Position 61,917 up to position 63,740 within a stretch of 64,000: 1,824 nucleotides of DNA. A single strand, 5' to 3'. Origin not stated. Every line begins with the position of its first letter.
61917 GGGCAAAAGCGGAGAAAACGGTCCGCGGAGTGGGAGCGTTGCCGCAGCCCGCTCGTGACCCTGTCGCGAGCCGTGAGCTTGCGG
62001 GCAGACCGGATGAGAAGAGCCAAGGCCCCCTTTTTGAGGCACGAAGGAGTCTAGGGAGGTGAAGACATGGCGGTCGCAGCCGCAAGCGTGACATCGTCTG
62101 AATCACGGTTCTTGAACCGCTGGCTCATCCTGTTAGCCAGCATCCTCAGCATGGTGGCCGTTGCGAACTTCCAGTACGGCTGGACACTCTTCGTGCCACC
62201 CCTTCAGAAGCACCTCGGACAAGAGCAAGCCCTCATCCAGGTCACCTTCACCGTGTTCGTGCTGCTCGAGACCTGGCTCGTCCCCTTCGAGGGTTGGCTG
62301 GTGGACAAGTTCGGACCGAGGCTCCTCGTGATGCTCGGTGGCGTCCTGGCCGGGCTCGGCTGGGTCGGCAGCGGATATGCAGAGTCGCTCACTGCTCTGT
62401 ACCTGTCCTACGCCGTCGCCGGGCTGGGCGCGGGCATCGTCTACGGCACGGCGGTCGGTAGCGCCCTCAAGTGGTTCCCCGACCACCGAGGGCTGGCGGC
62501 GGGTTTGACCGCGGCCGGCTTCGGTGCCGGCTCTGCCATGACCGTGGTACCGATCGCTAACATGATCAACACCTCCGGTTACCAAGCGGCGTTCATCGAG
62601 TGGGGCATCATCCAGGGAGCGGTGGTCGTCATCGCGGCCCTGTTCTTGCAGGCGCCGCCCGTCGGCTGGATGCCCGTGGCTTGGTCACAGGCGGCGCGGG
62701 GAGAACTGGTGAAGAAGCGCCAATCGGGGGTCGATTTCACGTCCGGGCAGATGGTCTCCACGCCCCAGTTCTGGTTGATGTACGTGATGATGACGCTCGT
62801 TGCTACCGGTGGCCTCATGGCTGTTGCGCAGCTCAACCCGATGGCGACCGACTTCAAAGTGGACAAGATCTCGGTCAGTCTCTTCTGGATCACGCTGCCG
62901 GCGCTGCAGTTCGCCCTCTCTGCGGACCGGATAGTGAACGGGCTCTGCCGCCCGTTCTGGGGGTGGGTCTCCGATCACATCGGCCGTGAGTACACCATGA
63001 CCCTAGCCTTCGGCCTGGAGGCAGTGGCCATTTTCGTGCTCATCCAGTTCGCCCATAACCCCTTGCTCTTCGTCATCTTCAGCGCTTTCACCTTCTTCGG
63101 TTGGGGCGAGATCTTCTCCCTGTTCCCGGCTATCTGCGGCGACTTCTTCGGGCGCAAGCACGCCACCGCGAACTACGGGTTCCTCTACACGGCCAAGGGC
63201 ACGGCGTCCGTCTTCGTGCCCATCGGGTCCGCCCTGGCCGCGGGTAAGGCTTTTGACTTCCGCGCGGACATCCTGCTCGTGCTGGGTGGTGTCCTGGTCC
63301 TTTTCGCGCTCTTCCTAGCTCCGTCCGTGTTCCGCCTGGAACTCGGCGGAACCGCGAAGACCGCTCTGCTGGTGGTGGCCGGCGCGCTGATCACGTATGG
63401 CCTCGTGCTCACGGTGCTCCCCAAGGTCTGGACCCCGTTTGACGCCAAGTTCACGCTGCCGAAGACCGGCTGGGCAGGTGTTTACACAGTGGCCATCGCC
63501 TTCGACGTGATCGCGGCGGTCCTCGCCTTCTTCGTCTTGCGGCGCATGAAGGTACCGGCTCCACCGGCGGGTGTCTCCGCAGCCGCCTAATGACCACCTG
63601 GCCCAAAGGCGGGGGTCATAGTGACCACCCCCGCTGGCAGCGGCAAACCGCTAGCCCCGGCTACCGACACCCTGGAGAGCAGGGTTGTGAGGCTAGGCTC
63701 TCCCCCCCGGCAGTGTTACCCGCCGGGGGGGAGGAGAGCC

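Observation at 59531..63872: Two homologous ~105-nt promoter-operator-RBS-ATG modules bracket the porin and OFA genes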

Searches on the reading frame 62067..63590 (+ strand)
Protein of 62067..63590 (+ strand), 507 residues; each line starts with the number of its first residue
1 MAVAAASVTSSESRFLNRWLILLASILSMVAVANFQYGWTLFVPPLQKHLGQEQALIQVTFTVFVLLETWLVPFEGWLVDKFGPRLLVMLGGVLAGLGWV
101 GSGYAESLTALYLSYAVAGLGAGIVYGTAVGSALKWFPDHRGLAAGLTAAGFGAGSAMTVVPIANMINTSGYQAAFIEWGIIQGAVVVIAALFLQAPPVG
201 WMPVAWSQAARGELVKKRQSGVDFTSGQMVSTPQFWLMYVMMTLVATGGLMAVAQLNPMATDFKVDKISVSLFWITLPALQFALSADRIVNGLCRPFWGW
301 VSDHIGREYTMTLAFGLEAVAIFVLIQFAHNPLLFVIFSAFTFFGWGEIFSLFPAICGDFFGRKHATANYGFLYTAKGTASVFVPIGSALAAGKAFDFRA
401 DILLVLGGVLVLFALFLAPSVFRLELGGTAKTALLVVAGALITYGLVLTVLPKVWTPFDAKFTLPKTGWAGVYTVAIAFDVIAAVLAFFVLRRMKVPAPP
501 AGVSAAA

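Call 9: search_protein_families(library=pfam, proteins=[window:62067-63590:+], max_evalue=0.01)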
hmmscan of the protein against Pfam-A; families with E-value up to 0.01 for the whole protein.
window:62067-63590:+ (507 aa): 1 family
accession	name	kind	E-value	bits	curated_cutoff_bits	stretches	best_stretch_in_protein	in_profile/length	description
PF07690.21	MFS_1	-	2.6e-30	106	33.4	2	26-269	3-239/347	Major Facilitator Superfamily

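Call 12: find_encoding_contigs(protein=window:62067-63590:+, flank=10000, max_places=6)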
Protein window:62067-63590:+ (507 aa): 2 contigs read that carry it; 2 places shown.
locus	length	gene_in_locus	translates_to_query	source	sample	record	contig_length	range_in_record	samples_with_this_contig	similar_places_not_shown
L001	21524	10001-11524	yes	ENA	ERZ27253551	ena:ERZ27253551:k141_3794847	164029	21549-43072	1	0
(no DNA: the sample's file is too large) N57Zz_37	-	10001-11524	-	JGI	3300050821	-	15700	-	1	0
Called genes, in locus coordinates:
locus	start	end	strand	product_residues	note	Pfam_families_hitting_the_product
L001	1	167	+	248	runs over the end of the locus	PF02754:CCG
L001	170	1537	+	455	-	PF02589:LUD_dom, PF00037:Fer4 (faint), PF13183:Fer4_8, PF13237:Fer4_10 (faint), PF13534:Fer4_17 (faint), PF11870:LutB_C (weak)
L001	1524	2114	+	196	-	PF02589:LUD_dom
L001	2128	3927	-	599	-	PF02652:Lactate_perm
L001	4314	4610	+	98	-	-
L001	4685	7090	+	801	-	PF01274:MS_TIM-barrel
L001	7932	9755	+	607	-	-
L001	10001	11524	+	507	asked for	PF07690:MFS_1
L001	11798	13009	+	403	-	PF00037:Fer4 (faint), PF14697:Fer4_21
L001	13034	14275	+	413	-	PF02780:Transketolase_C (faint), PF01855:POR_N, PF17147:PFOR_II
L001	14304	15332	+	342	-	PF02775:TPP_enzyme_C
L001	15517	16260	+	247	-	PF00392:GntR, PF07729:FCD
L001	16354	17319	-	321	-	PF04392:ABC_sub_bind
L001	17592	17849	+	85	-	-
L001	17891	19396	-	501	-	PF02133:Transp_cyt_pur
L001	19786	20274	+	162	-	-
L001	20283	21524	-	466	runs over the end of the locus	PF07969:Amidohydro_3 (weak), PF01979:Amidohydro_1, PF07969:Amidohydro_3 (weak)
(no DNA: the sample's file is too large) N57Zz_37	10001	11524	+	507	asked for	PF07690:MFS_1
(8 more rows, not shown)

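Call 15: find_related_loci(query=L001:11798-13009:+, collection=genome_contigs, flank=10000)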
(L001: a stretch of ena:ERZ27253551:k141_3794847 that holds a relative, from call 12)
Query L001:11798-13009:+ (403 aa) in genome_contigs; peptide patterns used: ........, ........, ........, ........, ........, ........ (x = any residue, [..] = any of these).
411 stretches matched a pattern; 399 encode a relative of the query (tblastn E <= 1e-3); the best 80 are kept; 80 distinct loci.
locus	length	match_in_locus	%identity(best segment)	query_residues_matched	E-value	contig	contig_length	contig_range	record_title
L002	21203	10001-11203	77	1-402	0e+0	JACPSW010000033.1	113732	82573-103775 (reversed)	MAG: Candidatus Rokuibacteriota bacterium isolate NC_groundwater_716_Ag_S-0.2um_69_13 S36_SO-2_scaffold_89745, whole gen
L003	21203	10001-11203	76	1-402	0e+0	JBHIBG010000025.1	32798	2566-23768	MAG: Candidatus Methylomirabilia bacterium isolate K_2_bin.23 NODE_455_length_32798_cov_42.163149, whole genome shotgun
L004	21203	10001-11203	76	1-402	0e+0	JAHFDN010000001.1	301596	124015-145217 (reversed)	MAG: Candidatus Rokuibacteriota bacterium isolate nzgw246 NODE_1_length_301597_cov_6.037645, whole genome shotgun sequen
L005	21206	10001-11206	76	1-403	0e+0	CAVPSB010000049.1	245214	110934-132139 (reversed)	MAG: uncultured Candidatus Rokubacteria bacterium isolate MFD10007.bin.2.196 genome assembly, contig: contig_9493, whole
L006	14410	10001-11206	75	1-403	0e+0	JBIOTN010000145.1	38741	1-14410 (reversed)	MAG: Candidatus Rokuibacteriota bacterium isolate MAG159 k127_2893196, whole genome shotgun sequence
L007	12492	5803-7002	75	1-402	0e+0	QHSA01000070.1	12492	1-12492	MAG: Candidatus Rokuibacteriota bacterium isolate AR41 14_0929_12_30cm_scaffold_2810_curated, whole genome shotgun seque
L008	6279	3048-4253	77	1-403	0e+0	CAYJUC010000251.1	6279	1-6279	MAG TPA_asm: uncultured bacterium isolate ERP125453_co1_273 genome assembly, contig: NODE_16224_length_6279_cov_9.217063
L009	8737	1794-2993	74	1-402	0e+0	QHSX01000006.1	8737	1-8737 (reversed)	MAG: Candidatus Rokuibacteriota bacterium isolate AR20 14_0929_02_40cm_scaffold_7516_curated, whole genome shotgun seque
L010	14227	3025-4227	76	1-402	0e+0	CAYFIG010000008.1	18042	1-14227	MAG TPA_asm: uncultured bacterium isolate ERP013524_co1_26 genome assembly, contig: NODE_522_length_18042_cov_4.835603,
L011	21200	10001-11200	73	1-402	0e+0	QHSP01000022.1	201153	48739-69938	MAG: Candidatus Rokuibacteriota bacterium isolate AR28 14_1009_16_30cm_scaffold_63_curated, whole genome shotgun sequenc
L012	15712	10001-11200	74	1-402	0e+0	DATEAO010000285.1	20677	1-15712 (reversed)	MAG TPA_asm: Candidatus Methylomirabilota bacterium isolate SMAG_U8220 k141_3078724, whole genome shotgun sequence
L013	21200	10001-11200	73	1-402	0e+0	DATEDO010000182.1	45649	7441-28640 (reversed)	MAG TPA_asm: Candidatus Methylomirabilota bacterium isolate SMAG_U8709 k141_2642844, whole genome shotgun sequence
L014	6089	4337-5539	75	1-402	0e+0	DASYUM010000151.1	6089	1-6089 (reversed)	MAG TPA_asm: Candidatus Methylomirabilota bacterium isolate SMAG_U4595 k141_2054429, whole genome shotgun sequence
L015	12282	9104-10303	73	1-402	0e+0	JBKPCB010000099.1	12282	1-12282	MAG: Candidatus Methylomirabilota bacterium isolate GB_EKS_MAG_00063 GB_EKS_000001715185, whole genome shotgun sequence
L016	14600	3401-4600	72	1-402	0e+0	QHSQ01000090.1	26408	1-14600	MAG: Candidatus Rokuibacteriota bacterium isolate AR27 14_0903_09_40cm_scaffold_2541_curated, whole genome shotgun seque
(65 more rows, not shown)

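Call 23: search_protein_families(library=pfam, proteins=[L010:6654-7736:+, L010:7753-8214:+, L010:8227-9750:+, L010:9740-11029:+, L010:1798-2883:+, L010:11053-11823:+], max_evalue=0.001)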
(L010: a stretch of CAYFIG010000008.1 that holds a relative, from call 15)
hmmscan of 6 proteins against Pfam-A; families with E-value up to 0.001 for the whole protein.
L010:6654-7736:+ (360 aa): 1 family
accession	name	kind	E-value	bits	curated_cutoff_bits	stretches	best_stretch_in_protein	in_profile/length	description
PF03401.19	TctC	-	1.9e-29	103.5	27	1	91-357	15-273/274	Tripartite tricarboxylate transporter family receptor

L010:7753-8214:+ (153 aa): 1 family
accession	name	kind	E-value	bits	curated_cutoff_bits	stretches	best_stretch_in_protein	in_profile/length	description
PF07331.16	TctB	-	5.1e-20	72.5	29.1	1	9-143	4-137/137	Tripartite tricarboxylate transporter TctB family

L010:8227-9750:+ (507 aa): 1 family
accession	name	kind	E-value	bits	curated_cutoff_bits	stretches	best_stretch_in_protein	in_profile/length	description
PF01970.21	TctA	-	1e-154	515.7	28.9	1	20-439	1-423/423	Tripartite tricarboxylate transporter TctA family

L010:9740-11029:+ (429 aa): 1 family
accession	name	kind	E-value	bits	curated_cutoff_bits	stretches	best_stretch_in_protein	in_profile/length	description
PF01699.29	Na_Ca_ex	-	2.5e-24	86.4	24.9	2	229-374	3-149/151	Sodium/calcium exchanger protein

L010:1798-2883:+ (361 aa): 1 family
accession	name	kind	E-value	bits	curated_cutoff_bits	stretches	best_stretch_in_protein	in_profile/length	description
PF01380.27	SIS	-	8.3e-25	87.5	25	2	208-336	2-129/131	SIS domain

L010:11053-11823:+ (256 aa): 6 families
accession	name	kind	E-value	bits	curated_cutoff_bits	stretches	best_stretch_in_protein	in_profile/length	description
PF07729.17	FCD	-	7e-30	104.4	24.3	1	102-222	1-123/125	FCD domain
PF00392.27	GntR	-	2.8e-22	78.6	27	1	15-77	2-64/64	Bacterial regulatory proteins, gntR family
PF01978.25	TrmB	-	5.4e-05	23.4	25.6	1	41-81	26-66/68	Sugar-specific transcriptional regulator TrmB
PF13412.12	HTH_24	-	5.4e-05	23.1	21.9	0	41-68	21-48/48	Winged helix-turn-helix DNA-binding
PF08279.18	HTH_11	-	0.00012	22.3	25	1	42-74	20-53/55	HTH domain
PF14502.12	HTH_41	-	0.00035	20.4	25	1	32-69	1-38/48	Helix-turn-helix domain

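Call 24: search_protein_families(library=ncbifam, proteins=[window:62067-63590:+, L001:11798-13009:+, L001:13034-14275:+, L001:14304-15332:+, L001:15517-16260:+], max_evalue=0.001)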
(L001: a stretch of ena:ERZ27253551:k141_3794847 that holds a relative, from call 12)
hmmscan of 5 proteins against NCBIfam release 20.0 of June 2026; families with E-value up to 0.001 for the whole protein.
window:62067-63590:+ (507 aa): 13 families
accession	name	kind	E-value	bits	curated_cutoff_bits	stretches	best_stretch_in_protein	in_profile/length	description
TIGR04259.1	oxa_formateAnti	equivalog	1.2e-159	531.5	335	1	18-416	1-390/405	oxalate/formate MFS antiporter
NF049980.1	SfMCT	equivalog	9.5e-103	343.8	320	1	18-397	1-367/378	L-lactate MFS transporter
TIGR00890.1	2A0111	subfamily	2.7e-88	296.4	374.85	1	18-417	2-377/377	oxalate/formate antiport family MFS transporter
NF038246.1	bile_salt_MFS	equivalog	1.5e-19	70.2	400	1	40-374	26-359/408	conjugated bile salt MFS transporter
TIGR00883.1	2A0106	subfamily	8.4e-10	38.3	443.45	2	115-374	103-360/400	metabolite/H+ symporter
TIGR00892.1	2A0113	subfamily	4.5e-07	28.9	586.1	1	19-419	18-419/455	monocarboxylate transporter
TIGR00893.1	2A0114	subfamily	5e-07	29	395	1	45-416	19-393/399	D-galactonate transporter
NF040895.2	MFS_effux_SdrM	equivalog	1.6e-05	24.2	550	1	19-126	5-111/441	multidrug efflux MFS transporter SdrM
TIGR00881.1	2A0104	subfamily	2.1e-05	23.7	407.75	0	75-194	50-171/379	phosphoglycerate transporter protein PgtP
TIGR00711.1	efflux_EmrB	subfamily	3.3e-05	22.8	230.2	1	43-188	25-164/485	DHA2 family efflux MFS transporter permease subunit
TIGR00895.1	2A0115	subfamily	0.0001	21.4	418.55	1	75-194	72-192/398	aromatic acid/H+ symport family MFS transporter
NF053757.1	BclibactTpBcbE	equivalog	0.00037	19.5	600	0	23-110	7-92/394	bacillibactin exporter BcbE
NF007782.0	PRK10473.1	subfamily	0.00088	18.4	417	1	43-129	26-112/394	MdtL family multidrug efflux MFS transporter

L001:11798-13009:+ (403 aa): 24 families
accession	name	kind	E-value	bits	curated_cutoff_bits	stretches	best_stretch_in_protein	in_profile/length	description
NF045790.1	OxalOxreddelta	equivalog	4.1e-24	85.3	230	2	263-333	248-316/316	oxalate oxidoreductase subunit delta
NF007204.0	PRK09625.1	equivalog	4.9e-16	59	125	1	261-343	45-126/133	pyruvate flavodoxin oxidoreductase subunit delta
TIGR02179.1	PorD_KorD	subfamily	2.1e-14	53.4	60.05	1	265-328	15-77/78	2-oxoacid:acceptor oxidoreductase, delta subunit, pyruvate/2-ketoisovalerate family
NF040684.1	PorD_Arch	equivalog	4.6e-14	52.3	120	1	263-328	20-84/85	pyruvate synthase subunit PorD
NF045763.1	PhenlGlyoxDHPadF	equivalog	6.4e-13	48.7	150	1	266-319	22-74/78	NADH-dependent phenylglyoxylate dehydrogenase subunit delta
NF006183.0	PRK08318.1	equivalog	8.3e-11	41.3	335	1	267-345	334-417/422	NAD-dependent dihydropyrimidine dehydrogenase subunit PreA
NF007202.0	PRK09623.1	equivalog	1.4e-10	41.4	166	1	265-328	41-103/105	3-methyl-2-oxobutanoate dehydrogenase subunit delta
NF007203.0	PRK09624.1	equivalog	9.5e-10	38.6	171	1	257-329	32-104/105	pyuvate ferredoxin oxidoreductase subunit delta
TIGR01944.1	rnfB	subfamily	4.8e-07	29.5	68.7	1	269-349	107-180/190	RnfABCDGE type electron transport complex subunit B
NF005415.0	PRK06991.1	equivalog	5.2e-07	29.6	281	1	271-345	81-151/284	electron transport complex subunit RsxB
NF003475.0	PRK05113.1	equivalog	6.7e-06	26.1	203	1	268-344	106-177/190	electron transport complex subunit RsxB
NF045874.1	Vhu_polyferre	exception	1.3e-05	24.1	600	1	271-345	192-266/381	F420-non-reducing hydrogenase associated-polyferredoxin VhuB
NF058577.1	FdxA_fam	equivalog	1.6e-05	25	65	1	275-320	7-51/52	4Fe-4S ferredoxin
TIGR01971.1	NuoI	subfamily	3.1e-05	23.6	113.05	1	274-330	41-105/121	NADH-quinone oxidoreductase, chain I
NF004541.0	PRK05888.2-2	equivalog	4.6e-05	23.3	217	1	274-336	60-126/168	NADH-quinone oxidoreductase subunit NuoI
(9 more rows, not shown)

L001:13034-14275:+ (413 aa): 13 families
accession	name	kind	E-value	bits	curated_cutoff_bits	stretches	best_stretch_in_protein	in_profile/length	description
NF045791.1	OxalOxredalpha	equivalog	1.5e-115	386.5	500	1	21-409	6-391/395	oxalate oxidoreductase subunit alpha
NF040682.1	PorA_Arch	equivalog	1.1e-100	337.3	550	1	21-413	5-387/387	pyruvate synthase subunit PorA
NF006233.0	PRK08367.1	equivalog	1.9e-86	290.4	625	1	21-412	6-390/394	pyruvate ferredoxin oxidoreductase subunit alpha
NF045764.1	PhenlGlyoxDHPadG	equivalog_domain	2.7e-80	269.8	700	1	19-409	2-394/398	NADH-dependent phenylglyoxylate dehydrogenase subunit alpha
NF007201.0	PRK09622.1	equivalog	9.5e-77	258.6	590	1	21-406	12-391/405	2-oxoacid:ferredoxin oxidoreductase subunit alpha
NF006232.0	PRK08366.1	equivalog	1e-70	238.3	646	1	21-409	9-390/394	2-ketoisovalerate ferredoxin oxidoreductase subunit alpha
NF005507.0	PRK07119.1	subfamily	4.8e-23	81.5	399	2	18-138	3-121/352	3-methyl-2-oxobutanoate dehydrogenase subunit VorB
TIGR02176.1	pyruv_ox_red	equivalog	1.2e-21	76.4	911.35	1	33-389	14-374/1167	pyruvate:ferredoxin (flavodoxin) oxidoreductase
TIGR03710.1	OAFO_sf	subfamily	9.9e-17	60.7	482.75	2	10-124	184-296/561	2-oxoacid:acceptor oxidoreductase subunit alpha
NF006412.0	PRK08659.1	equivalog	3.5e-16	59.4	411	1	17-337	3-332/378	2-oxoacid:acceptor oxidoreductase subunit alpha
NF007206.0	PRK09627.1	equivalog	4.1e-12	45.7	579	2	271-337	267-332/375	2-oxoglutarate synthase subunit alpha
NF041170.1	Oxoac_fdxalpha_Archa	equivalog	3.2e-08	32.4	800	1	275-341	515-582/636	2-oxoacid:ferredoxin oxidoreductase subunit alpha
TIGR03336.1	IOR_alpha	equivalog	7.1e-07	27.9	650.9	1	21-171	4-152/595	indolepyruvate ferredoxin oxidoreductase subunit alpha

L001:14304-15332:+ (342 aa): 8 families
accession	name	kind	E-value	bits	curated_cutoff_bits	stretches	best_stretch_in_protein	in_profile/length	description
NF045792.1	OxalOxredbeta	equivalog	1.6e-101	339.4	590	1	17-326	6-308/311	oxalate oxidoreductase subunit beta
NF008819.1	PRK11865.1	equivalog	4e-85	285.7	405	1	20-322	6-297/300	pyruvate synthase subunit PorB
NF008818.0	PRK11864.1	subfamily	3.8e-75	252.8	405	1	21-320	7-291/300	3-methyl-2-oxobutanoate dehydrogenase subunit beta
NF045766.1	PhenlGlyoxDHPadI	equivalog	5.7e-39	134.1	700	1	23-317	147-429/443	NADH-dependent phenylglyoxylate dehydrogenase subunit beta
TIGR02176.1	pyruv_ox_red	equivalog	1.5e-17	62.8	911.35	1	117-315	958-1149/1167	pyruvate:ferredoxin (flavodoxin) oxidoreductase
TIGR02177.1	PorB_KorB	subfamily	9.4e-08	31.9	261.9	1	104-238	63-188/286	2-oxoacid:acceptor oxidoreductase, beta subunit, pyruvate/2-ketoisovalerate family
NF008820.0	PRK11866.1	equivalog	2.2e-07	30.6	402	1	101-237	74-201/287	2-oxoacid ferredoxin oxidoreductase subunit beta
NF041171.1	Oxoac_fdxbeta_Archa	equivalog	5.4e-05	22.6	423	1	106-239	67-191/296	2-oxoacid:ferredoxin oxidoreductase subunit beta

L001:15517-16260:+ (247 aa): 29 families (the best 25 are shown)
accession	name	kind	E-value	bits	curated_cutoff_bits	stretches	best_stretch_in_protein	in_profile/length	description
NF003011.0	PRK03837.1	subfamily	9.5e-44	149.8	260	1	5-229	5-233/241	transcriptional regulator NanR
NF007741.0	PRK10421.1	equivalog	2.1e-36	125.6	311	1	12-231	6-235/262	transcriptional regulator LldR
NF007001.0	PRK09464.1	equivalog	6.4e-34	117.7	330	1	7-236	4-239/254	pyruvate dehydrogenase complex transcriptional repressor PdhR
NF007588.0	PRK10225.1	equivalog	5.9e-29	101.1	442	1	12-226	8-228/257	Uxu operon transcriptional regulator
NF007442.0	PRK09990.1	equivalog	4.3e-27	95.2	301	1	12-233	9-239/256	transcriptional regulator GlcC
NF008571.0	PRK11523.1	equivalog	5.7e-23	81.7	396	1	9-227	4-223/258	transcriptional regulator ExuR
TIGR03338.1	phnR_burk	equivalog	1.8e-21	76.7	271.5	1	20-224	18-208/212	phosphonate utilization associated transcriptional regulator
NF052282.1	PLP_TF_PdxR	equivalog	1e-16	61.1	320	1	14-85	2-73/448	MocR-like pyridoxine biosynthesis transcription factor PdxR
TIGR02325.1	C_P_lyase_phnF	equivalog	3e-16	59.7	156.8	1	9-83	4-78/238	phosphonate metabolism transcriptional regulator PhnF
NF052286.1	ecto_TF_EhuR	exception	1.6e-15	56.6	480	1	7-81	6-79/458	MocR-like ectoine utilization transcription factor EhuR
TIGR02018.2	his_ut_repres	equivalog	4.6e-15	55.6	220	1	15-84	1-70/226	histidine utilization transcriptional repressor HutC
NF052290.2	MocR_like_YczR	exception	2.1e-14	53.1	487.4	1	12-84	18-90/458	MocR-like transcription factor YczR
NF007292.0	PRK09764.1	equivalog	4.6e-13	48.9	281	1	14-83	6-75/240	GntR family transcriptional regulator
TIGR02404.1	trehalos_R_Bsub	equivalog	1.7e-11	44.2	211.95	1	15-79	2-66/233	trehalose operon repressor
TIGR03337.1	phnR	equivalog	2.2e-11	43.9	296.75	1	15-76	3-64/231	phosphonate utilization transcriptional regulator PhnR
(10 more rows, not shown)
